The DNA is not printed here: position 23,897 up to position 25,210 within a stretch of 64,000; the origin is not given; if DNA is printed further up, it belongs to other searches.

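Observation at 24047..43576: Three paralogous tandem-Lrp/AsnC regulators, each adjacent to a different anaerobic redox cassette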

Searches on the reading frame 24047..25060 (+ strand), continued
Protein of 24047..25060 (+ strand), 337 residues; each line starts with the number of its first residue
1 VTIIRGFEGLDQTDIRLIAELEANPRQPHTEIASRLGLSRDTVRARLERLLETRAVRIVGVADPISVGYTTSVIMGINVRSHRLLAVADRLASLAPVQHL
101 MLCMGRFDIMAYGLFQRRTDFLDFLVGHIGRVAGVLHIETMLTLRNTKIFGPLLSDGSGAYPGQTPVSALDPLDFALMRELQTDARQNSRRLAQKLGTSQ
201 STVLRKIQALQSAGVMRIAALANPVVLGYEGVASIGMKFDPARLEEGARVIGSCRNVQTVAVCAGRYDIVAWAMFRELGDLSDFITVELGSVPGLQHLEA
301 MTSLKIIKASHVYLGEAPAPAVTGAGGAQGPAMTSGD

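Call 13: find_encoding_contigs(protein=P0016, flank=10000, max_places=3)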
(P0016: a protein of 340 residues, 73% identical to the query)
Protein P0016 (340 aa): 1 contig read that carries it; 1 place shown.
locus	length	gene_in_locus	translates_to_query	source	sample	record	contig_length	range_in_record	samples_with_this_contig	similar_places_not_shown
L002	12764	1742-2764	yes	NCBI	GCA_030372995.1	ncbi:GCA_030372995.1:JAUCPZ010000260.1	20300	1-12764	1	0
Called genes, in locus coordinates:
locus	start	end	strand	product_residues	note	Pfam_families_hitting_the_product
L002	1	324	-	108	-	?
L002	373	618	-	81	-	-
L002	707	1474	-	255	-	PF00106:adh_short, PF08659:KR, PF13561:adh_short_C2, PF23441:SDR (weak)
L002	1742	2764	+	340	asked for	PF25213:HVO_A0261_N (faint), PF08279:HTH_11 (faint), PF13404:HTH_AsnC-type, PF13412:HTH_24, PF01037:AsnC_trans_reg, PF13404:HTH_AsnC-type, PF13412:HTH_24, PF01037:AsnC_trans_reg, +8 more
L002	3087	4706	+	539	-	PF00890:FAD_binding_2, PF01266:DAO, PF12831:FAD_oxidored (faint)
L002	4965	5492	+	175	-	PF13577:SnoaL_4, PF12680:SnoaL_2 (weak)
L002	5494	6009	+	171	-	PF13577:SnoaL_4, PF12680:SnoaL_2 (faint)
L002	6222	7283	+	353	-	PF12837:Fer4_6 (faint), PF12838:Fer4_7 (weak), PF13187:Fer4_9 (weak)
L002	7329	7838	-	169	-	-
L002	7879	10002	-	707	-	PF00724:Oxidored_FMN, PF01266:DAO (faint), PF00890:FAD_binding_2 (faint), PF07992:Pyr_redox_2, PF12831:FAD_oxidored, PF13450:NAD_binding_8 (weak), PF00070:Pyr_redox, PF13738:Pyr_redox_3 (weak), +1 more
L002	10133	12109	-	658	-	PF00724:Oxidored_FMN, PF01266:DAO (faint), PF01262:AlaDh_PNT_C (faint), PF00070:Pyr_redox (faint), PF03486:HI0933_like (faint), PF07992:Pyr_redox_2, PF12831:FAD_oxidored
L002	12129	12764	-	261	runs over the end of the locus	PF10370:Rv2993c-like_N, PF01557:FAA_hydrolase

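Call 25: search_solved_structures(query=window:24047-25060:+, max_evalue=0.00001)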
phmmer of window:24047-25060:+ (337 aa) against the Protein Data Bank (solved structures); distinct sequences matched with E-value up to 0.00001: 13.
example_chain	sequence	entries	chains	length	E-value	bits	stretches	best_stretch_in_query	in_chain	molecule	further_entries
7fby_A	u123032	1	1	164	2.3e-15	60.2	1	169-302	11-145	Transcriptional regulatory protein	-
9w4v_A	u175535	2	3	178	2.7e-15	60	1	169-302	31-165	Uncharacterized HTH-type transcriptional regulator PH0140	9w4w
1i1g_A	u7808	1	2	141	4.7e-12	49.3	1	10-143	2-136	TRANSCRIPTIONAL REGULATOR LRPA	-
1ri7_A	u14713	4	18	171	9.4e-12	48.3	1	168-308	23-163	Putative transcriptional regulator | Putative HTH-type transcriptional regulator PH1519 | Uncharacterized HTH-type transcriptional regulator PH1519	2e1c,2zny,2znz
2cyy_A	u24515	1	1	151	1.7e-11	47.5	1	170-308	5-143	Putative HTH-type transcriptional regulator PH1519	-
2p5v_A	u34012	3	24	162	5.3e-08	36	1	164-309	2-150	Transcriptional regulator, LRP/AsnC family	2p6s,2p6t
8q90_A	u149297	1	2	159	1.5e-06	31.2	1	171-282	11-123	AsnC family transcriptional regulator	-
4pcq_A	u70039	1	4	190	2.5e-06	30.5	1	10-152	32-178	Possible transcriptional regulatory protein (Probably Lrp/AsnC-family)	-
2w25_A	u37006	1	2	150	5e-06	29.5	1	169-281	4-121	PROBABLE TRANSCRIPTIONAL REGULATORY PROTEIN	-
2vbw_A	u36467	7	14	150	5.8e-06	29.3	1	169-271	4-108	TRANSCRIPTIONAL REGULATORY PROTEIN | PROBABLE TRANSCRIPTIONAL REGULATORY PROTEIN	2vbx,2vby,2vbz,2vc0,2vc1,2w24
2ivm_A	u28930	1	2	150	7.8e-06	28.9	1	169-271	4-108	TRANSCRIPTIONAL REGULATORY PROTEIN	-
2qz8_A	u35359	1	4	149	8.1e-06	28.8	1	169-271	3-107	Probable transcriptional regulatory protein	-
2cg4_A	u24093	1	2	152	8.9e-06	28.7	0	11-146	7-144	REGULATORY PROTEIN ASNC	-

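Call 34: find_encoding_contigs(protein=P0041, flank=10000, max_places=2)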
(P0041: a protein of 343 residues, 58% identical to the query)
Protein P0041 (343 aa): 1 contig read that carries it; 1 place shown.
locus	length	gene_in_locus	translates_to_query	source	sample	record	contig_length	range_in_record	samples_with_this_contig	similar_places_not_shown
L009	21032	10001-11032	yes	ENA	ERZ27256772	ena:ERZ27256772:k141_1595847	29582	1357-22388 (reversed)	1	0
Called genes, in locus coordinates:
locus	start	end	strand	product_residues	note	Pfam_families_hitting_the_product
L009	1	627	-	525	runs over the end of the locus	PF01565:FAD_binding_4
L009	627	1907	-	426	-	PF02754:CCG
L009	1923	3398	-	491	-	PF01565:FAD_binding_4, PF02913:FAD-oxidase_C (faint)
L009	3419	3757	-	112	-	-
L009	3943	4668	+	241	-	PF00072:Response_reg, PF00196:GerE, PF08281:Sigma70_r4_2 (weak)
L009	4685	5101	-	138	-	PF12172:zf-ChsH2, PF01796:OB_ChsH2_C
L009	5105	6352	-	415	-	PF00108:Thiolase_N, PF02803:Thiolase_C, PF22691:Thiolase_C_1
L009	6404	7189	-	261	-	PF00378:ECH_1, PF16113:ECH_2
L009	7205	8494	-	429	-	PF00890:FAD_binding_2 (weak), PF01266:DAO, PF01593:Amino_oxidase, PF13450:NAD_binding_8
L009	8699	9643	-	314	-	PF00106:adh_short, PF08659:KR, PF13561:adh_short_C2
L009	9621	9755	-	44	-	-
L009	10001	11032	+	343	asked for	PF01022:HTH_5 (faint), PF01047:MarR (faint), PF13404:HTH_AsnC-type, PF13412:HTH_24, PF01037:AsnC_trans_reg, PF13404:HTH_AsnC-type (weak), PF13412:HTH_24, PF01037:AsnC_trans_reg, +8 more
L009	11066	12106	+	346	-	PF12837:Fer4_6 (faint), PF12838:Fer4_7, PF13187:Fer4_9, PF14697:Fer4_21 (weak), PF00037:Fer4 (weak)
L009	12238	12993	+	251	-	PF00106:adh_short, PF08659:KR (weak), PF13561:adh_short_C2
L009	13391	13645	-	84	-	PF01713:Smr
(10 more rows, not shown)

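Call 35: find_encoding_contigs(protein=P0053, flank=10000, max_places=2)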
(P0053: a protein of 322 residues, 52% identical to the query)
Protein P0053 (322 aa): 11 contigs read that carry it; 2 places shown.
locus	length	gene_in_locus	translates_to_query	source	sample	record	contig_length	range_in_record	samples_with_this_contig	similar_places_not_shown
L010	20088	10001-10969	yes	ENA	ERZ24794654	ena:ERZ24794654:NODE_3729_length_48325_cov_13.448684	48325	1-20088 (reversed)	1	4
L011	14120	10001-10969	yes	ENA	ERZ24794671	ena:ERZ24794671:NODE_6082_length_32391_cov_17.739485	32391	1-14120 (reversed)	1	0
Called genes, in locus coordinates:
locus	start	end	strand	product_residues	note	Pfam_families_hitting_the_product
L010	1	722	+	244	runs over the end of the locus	-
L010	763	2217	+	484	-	PF19815:DUF6298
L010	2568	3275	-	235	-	PF09719:C_GCAxxG_C_C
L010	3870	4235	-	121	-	-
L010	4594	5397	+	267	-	PF00378:ECH_1, PF16113:ECH_2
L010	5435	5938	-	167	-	PF13187:Fer4_9 (faint), PF13746:Fer4_18 (faint), PF14697:Fer4_21 (faint), PF12797:Fer4_2 (weak), PF00037:Fer4 (weak), PF12837:Fer4_6 (faint), PF12838:Fer4_7 (weak), PF13484:Fer4_16, +2 more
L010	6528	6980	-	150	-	PF13577:SnoaL_4, PF12680:SnoaL_2 (weak)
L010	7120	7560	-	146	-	PF00903:Glyoxalase, PF13669:Glyoxalase_4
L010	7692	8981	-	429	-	PF13458:Peripla_BP_6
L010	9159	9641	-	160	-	PF13577:SnoaL_4, PF12680:SnoaL_2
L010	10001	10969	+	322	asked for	PF05043:Mga (faint), PF13404:HTH_AsnC-type, PF13412:HTH_24, PF01037:AsnC_trans_reg, PF13404:HTH_AsnC-type, PF13412:HTH_24, PF01037:AsnC_trans_reg, PF22482:AsnC_trans_reg_3 (weak), +13 more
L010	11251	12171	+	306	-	PF01370:Epimerase, PF07993:NAD_binding_4 (weak)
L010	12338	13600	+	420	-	PF13458:Peripla_BP_6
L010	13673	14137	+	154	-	PF13577:SnoaL_4 (weak), PF12680:SnoaL_2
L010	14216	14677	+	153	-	PF13577:SnoaL_4, PF12680:SnoaL_2 (weak)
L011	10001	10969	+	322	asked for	PF05043:Mga (faint), PF13404:HTH_AsnC-type, PF13412:HTH_24, PF01037:AsnC_trans_reg, PF13404:HTH_AsnC-type, PF13412:HTH_24, PF01037:AsnC_trans_reg, PF22482:AsnC_trans_reg_3 (weak), +13 more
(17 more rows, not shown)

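Call 39: find_related_loci(query=A2, collection=genome_contigs, flank=10000)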
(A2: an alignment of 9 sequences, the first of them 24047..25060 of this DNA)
Query A2 (337 aa) in genome_contigs; peptide patterns used: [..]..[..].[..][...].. (x = any residue, [..] = any of these).
51 stretches matched a pattern; 30 encode a relative of the query (tblastn E <= 1e-3); 28 distinct loci.
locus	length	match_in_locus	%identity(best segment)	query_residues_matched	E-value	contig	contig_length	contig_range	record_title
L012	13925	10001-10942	93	2-315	0e+0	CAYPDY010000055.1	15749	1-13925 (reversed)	MAG TPA_asm: uncultured Dehalococcoidia bacterium isolate SRP192927_co7_33 genome assembly, contig: NODE_7037_length_157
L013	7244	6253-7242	90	2-327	0e+0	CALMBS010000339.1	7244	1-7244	MAG TPA_asm: uncultured Chloroflexi bacterium isolate SRR8859388_bin.22_CONCOCT_v1.1_MAG genome assembly, contig: ERZ164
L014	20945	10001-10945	90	2-321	0e+0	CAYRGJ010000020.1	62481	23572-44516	MAG TPA_asm: uncultured Dehalococcoidia bacterium isolate SRP192927_co6_610 genome assembly, contig: NODE_549_length_624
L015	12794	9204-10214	77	2-334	1e-173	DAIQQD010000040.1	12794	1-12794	MAG TPA_asm: Chloroflexota bacterium isolate CTOTU25591 NODE_2145_length_12794_cov_9.109585, whole genome shotgun sequen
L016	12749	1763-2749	73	2-330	5e-162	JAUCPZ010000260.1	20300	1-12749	MAG: Dehalococcoidia bacterium isolate Bin_016 k127_73729, whole genome shotgun sequence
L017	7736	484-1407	61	9-322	5e-128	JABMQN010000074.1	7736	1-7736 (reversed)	MAG: Chloroflexota bacterium isolate bin.164 k141_2093004, whole genome shotgun sequence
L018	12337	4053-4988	60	9-320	9e-129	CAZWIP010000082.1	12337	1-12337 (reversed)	MAG TPA_asm: uncultured Dehalococcoidia bacterium isolate SRP077602_co2_112 genome assembly, contig: NODE_7710_length_12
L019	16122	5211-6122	45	10-315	3e-83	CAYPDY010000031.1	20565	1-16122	MAG TPA_asm: uncultured Dehalococcoidia bacterium isolate SRP192927_co7_33 genome assembly, contig: NODE_4597_length_205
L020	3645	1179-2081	44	10-312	2e-81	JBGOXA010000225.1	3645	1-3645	MAG: Dehalococcoidia bacterium isolate OBJ_0618_130150_78 k141_1202022_length_3645_cov_6.0000, whole genome shotgun sequ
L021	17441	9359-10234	41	22-315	7e-76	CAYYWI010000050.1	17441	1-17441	MAG TPA_asm: uncultured Dehalococcoidia bacterium isolate SRP263991_co7_909 genome assembly, contig: NODE_5536_length_17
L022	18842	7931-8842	42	10-315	1e-75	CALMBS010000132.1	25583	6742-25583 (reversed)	MAG TPA_asm: uncultured Chloroflexi bacterium isolate SRR8859388_bin.22_CONCOCT_v1.1_MAG genome assembly, contig: ERZ164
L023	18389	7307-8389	37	7-316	4e-66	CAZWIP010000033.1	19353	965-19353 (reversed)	MAG TPA_asm: uncultured Dehalococcoidia bacterium isolate SRP077602_co2_112 genome assembly, contig: NODE_4208_length_19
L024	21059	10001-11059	36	7-316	3e-64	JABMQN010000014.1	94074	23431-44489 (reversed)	MAG: Chloroflexota bacterium isolate bin.164 k141_559357, whole genome shotgun sequence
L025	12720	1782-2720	37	6-330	2e-57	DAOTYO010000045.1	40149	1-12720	MAG TPA_asm: Dehalococcoidia bacterium isolate H25_356 k127_1507856, whole genome shotgun sequence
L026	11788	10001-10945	36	8-314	3e-57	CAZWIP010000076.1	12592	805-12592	MAG TPA_asm: uncultured Dehalococcoidia bacterium isolate SRP077602_co2_112 genome assembly, contig: NODE_7520_length_12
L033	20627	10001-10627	45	8-315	2e-40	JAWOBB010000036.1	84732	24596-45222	MAG: Dehalococcoidia bacterium isolate BLK2-2.bin.24 k191_346109, whole genome shotgun sequence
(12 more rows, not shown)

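Call 43: search_protein_families(library=pfam, proteins=[L033:11910-12545:+, L033:12629-13969:+, L033:14047-14850:+, L033:14850-15518:+, L033:18971-19423:+, L033:10490-11686:-, L033:15531-17186:+], max_evalue=0.001)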
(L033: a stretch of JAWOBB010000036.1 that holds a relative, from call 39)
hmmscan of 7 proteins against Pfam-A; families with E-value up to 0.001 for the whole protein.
L033:11910-12545:+ (211 aa): 2 families
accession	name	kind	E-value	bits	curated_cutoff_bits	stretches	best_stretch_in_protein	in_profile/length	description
PF02310.24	B12-binding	-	7.4e-22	77.9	32.1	1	90-202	2-120/121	B12 binding domain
PF02607.22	B12-binding_2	-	9.9e-17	61.3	23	1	3-75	1-72/74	B12 binding domain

L033:12629-13969:+ (446 aa): 1 family
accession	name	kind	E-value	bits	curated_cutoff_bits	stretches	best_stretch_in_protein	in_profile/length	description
PF05369.18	MtmB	-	2.9e-47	162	25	1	4-443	3-449/450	Monomethylamine methyltransferase MtmB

L033:14047-14850:+ (267 aa): 2 families
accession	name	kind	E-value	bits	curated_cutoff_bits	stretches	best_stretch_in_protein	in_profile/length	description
PF00809.28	Pterin_bind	-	5.6e-19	69.2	25.5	1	6-225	2-239/244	Pterin binding enzyme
PF03599.22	CdhD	-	1.4e-05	24.5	24.8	1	33-125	64-150/387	CO dehydrogenase/acetyl-CoA synthase delta subunit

L033:14850-15518:+ (222 aa): 1 family
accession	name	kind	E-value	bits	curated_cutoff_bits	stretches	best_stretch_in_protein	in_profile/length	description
PF07796.16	DUF1638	-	3.9e-23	82.5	27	1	36-185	7-159/161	Protein of unknown function (DUF1638)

L033:18971-19423:+ (150 aa): 3 families
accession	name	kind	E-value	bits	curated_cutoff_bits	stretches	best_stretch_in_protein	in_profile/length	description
PF10604.15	Polyketide_cyc2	-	9.7e-11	42.6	27.4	1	1-144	1-142/142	Polyketide cyclase / dehydrase and lipid transport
PF06240.19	COXG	-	2.8e-10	40.5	22.2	1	8-143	3-139/140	Carbon monoxide dehydrogenase subunit G (CoxG)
PF03364.25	Polyketide_cyc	-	1.2e-06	29.2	23.4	1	10-135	1-125/126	Polyketide cyclase / dehydrase and lipid transport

L033:10490-11686:- (398 aa): 4 families
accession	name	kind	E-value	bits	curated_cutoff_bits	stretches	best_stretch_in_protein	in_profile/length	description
PF00724.26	Oxidored_FMN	-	1.1e-53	183.2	27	1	8-250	1-253/342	NADH:flavin oxidoreductase / NADH oxidase family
PF01207.24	Dus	-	8.4e-05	22.3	20.4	0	312-371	177-240/311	Dihydrouridine synthase (Dus)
PF00977.27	His_biosynth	-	0.00014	21.8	23.6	1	312-362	66-116/228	Histidine biosynthesis protein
PF13378.12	MR_MLE_C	-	0.00024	21.4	29.4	1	151-246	3-69/219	Enolase C-terminal domain-like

L033:15531-17186:+ (551 aa): 3 families
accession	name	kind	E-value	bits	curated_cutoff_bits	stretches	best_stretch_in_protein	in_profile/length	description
PF00890.30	FAD_binding_2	-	3.2e-50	172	20.4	1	13-521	1-401/414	FAD binding domain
PF12831.13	FAD_oxidored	-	1.7e-06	28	27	1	13-60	1-48/416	FAD dependent oxidoreductase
PF13450.12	NAD_binding_8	-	0.00023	21.8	21.9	1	16-50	1-35/68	NAD(P)-binding Rossmann-like domain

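Call 69: search_protein_representatives(protein=window:24047-25060:+)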
Query: 337 residues. Proteins with E-value up to 0.001 (for the whole library): 5561; up to 1e-10: 1672; up to 1e-30: 163. The best 150 are listed.
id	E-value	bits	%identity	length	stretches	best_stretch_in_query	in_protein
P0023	3.0e-126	437.6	63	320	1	7-313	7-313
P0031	1.7e-112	392.4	59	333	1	9-312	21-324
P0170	3.1e-73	263.5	42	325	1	10-324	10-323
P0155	7.2e-71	255.7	42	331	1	10-313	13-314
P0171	2.4e-68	247.4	38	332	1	10-316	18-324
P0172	3.3e-67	243.7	42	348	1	8-315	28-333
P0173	2.6e-63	230.8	40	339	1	9-308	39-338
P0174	8.6e-63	229.2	43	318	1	7-310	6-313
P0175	6.9e-62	226.2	38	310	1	8-309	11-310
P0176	1.1e-61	225.5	41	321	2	169-317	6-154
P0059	1.6e-60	221.7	40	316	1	7-310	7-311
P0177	7.1e-60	219.6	40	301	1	16-312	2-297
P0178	4.0e-58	213.8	37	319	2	169-315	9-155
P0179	1.8e-57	211.7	38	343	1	10-323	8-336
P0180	5.3e-57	210.2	37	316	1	10-308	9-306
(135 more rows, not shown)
